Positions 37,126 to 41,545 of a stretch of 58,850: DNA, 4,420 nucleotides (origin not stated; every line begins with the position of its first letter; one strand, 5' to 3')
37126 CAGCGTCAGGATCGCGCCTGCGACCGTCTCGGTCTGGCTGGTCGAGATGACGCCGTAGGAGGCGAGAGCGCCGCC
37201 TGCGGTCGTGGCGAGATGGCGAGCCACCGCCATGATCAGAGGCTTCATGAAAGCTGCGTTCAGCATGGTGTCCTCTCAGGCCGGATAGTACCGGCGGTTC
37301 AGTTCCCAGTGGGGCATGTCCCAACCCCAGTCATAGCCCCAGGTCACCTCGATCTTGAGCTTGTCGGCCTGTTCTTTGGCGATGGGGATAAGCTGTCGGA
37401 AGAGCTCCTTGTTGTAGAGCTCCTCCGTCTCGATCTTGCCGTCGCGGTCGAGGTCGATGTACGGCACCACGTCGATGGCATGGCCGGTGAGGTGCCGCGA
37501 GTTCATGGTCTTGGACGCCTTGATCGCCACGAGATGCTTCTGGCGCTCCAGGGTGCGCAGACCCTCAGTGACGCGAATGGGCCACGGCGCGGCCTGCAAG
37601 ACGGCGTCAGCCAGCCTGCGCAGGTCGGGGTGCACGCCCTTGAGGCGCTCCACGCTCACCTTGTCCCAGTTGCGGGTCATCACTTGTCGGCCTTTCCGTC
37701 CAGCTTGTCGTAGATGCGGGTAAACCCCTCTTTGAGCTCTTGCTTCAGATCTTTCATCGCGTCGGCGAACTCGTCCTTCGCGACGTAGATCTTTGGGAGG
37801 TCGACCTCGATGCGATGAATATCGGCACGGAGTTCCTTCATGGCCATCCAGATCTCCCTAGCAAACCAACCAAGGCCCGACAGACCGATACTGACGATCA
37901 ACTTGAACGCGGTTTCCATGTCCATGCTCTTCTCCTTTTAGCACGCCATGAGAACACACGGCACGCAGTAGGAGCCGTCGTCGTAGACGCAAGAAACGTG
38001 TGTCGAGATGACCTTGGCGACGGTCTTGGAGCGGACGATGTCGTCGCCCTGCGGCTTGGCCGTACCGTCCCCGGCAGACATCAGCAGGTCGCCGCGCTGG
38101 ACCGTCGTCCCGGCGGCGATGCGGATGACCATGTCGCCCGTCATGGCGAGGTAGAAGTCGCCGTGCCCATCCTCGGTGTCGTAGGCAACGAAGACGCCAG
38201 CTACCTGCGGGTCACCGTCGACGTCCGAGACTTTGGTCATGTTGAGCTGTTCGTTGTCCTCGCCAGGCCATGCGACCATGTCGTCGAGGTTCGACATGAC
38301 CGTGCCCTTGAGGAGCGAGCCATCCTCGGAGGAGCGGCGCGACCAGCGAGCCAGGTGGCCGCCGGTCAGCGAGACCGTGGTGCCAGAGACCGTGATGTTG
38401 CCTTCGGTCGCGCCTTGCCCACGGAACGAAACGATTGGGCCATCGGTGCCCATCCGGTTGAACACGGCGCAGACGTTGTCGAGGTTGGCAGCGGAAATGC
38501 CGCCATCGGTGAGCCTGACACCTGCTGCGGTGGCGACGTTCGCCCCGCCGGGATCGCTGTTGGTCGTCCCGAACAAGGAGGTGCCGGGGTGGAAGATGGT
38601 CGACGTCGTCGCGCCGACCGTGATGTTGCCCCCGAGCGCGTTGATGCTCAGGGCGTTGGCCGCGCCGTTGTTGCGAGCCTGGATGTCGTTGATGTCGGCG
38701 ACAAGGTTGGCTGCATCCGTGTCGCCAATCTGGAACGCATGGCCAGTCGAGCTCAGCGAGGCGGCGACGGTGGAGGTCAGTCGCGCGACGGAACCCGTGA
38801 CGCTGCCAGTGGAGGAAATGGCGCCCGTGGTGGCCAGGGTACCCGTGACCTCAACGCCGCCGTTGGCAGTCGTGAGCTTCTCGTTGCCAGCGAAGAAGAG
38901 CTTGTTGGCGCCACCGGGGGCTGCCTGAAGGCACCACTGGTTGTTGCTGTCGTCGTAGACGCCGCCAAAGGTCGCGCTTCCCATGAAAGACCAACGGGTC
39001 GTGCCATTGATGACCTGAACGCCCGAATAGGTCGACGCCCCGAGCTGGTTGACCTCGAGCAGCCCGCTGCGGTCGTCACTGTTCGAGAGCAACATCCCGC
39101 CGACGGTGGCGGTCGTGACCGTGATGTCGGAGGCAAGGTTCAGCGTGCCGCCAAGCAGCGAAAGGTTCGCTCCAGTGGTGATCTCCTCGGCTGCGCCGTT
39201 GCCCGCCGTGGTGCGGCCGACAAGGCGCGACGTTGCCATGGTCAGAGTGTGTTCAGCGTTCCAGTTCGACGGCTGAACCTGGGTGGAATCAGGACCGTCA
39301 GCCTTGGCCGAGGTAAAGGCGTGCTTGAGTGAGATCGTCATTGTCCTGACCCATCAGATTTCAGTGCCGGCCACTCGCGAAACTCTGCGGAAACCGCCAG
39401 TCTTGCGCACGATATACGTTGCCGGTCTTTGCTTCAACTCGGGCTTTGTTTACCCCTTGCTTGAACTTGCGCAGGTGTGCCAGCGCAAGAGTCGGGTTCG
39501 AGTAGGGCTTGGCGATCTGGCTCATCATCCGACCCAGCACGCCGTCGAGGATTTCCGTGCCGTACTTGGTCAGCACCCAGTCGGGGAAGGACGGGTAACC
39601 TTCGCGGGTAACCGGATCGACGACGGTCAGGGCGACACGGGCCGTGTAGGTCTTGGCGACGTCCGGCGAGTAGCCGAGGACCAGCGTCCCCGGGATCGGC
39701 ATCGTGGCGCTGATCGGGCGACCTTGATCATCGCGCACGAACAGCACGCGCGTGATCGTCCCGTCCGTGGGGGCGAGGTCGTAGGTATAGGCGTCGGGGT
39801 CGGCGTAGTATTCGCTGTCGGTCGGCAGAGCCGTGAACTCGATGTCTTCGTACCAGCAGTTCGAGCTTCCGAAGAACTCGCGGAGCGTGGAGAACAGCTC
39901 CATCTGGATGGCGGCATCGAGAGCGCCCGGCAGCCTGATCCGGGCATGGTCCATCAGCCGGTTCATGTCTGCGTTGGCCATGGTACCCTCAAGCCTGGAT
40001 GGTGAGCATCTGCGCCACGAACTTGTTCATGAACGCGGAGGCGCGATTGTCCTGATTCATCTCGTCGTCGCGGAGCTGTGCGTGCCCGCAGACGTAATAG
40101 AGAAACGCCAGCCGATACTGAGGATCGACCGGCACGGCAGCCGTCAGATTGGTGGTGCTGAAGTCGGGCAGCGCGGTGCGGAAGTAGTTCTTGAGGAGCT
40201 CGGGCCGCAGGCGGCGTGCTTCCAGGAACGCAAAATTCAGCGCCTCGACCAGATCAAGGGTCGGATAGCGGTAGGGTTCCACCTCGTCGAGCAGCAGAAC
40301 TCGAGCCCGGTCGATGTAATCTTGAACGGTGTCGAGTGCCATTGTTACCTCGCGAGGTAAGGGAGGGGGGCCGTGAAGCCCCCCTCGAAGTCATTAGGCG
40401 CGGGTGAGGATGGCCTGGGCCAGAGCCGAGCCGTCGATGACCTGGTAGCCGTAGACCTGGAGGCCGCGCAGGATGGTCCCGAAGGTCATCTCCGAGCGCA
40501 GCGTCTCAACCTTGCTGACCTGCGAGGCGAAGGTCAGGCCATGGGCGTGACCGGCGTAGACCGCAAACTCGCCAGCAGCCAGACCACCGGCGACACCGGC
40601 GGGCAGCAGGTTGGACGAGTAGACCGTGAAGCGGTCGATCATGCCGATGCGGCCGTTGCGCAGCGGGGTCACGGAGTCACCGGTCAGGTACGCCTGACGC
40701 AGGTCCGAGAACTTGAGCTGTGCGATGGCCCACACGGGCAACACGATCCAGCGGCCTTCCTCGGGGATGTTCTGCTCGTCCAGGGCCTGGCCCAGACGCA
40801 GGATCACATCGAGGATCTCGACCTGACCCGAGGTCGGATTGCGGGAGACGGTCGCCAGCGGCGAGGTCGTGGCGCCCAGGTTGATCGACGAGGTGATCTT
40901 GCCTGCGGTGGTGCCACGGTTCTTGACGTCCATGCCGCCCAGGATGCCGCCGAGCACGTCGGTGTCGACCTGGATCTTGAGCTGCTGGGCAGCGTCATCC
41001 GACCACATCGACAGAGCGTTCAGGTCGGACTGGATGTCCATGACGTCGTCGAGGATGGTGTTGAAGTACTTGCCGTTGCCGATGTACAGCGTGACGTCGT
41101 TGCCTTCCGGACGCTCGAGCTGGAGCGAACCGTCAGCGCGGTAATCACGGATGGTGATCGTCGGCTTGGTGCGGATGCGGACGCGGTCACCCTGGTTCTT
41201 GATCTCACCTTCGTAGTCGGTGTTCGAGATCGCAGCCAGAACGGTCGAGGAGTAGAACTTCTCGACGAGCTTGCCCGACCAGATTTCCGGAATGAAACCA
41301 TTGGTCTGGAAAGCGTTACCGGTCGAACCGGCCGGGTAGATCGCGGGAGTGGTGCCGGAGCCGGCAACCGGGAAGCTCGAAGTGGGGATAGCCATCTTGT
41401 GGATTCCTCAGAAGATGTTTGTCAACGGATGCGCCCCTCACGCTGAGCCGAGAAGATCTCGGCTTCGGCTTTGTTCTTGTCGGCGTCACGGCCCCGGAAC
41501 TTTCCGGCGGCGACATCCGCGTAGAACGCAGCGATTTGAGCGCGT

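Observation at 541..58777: Genome-wide bipartite element [G]GTWACC-N5/6-GGTAAC (~75-80 copies), palindromic inside genes and stop/RBS-embedded at junctions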

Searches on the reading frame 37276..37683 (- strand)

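Call 70: search_protein_families(library=pfam, proteins=[window:37276-37683:-], max_evalue=0.01)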
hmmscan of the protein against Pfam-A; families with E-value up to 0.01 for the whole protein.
window:37276-37683:- (135 aa): 3 families
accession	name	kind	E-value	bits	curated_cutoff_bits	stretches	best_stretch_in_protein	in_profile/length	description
PF13539.11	Peptidase_M15_4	-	2.3e-06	28.5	25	1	57-127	3-69/70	D-alanyl-D-alanine carboxypeptidase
PF13202.12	EF-hand_5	-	0.00077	19.3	25.9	1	76-89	8-21/25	EF hand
PF18979.5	DUF5715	-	0.0048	17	26.8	1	35-93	80-137/171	Family of unknown function (DUF5715)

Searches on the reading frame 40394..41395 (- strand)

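Call 10: search_protein_families(library=pfam, proteins=[window:40394-41395:-], max_evalue=0.01)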
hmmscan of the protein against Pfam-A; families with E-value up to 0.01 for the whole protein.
window:40394-41395:- (333 aa): 1 family
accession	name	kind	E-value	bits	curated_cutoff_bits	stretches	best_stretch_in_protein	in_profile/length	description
PF25209.1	Phage_capsid_4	-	3.2e-11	44.5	27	1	73-321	29-255/262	Phage capsid protein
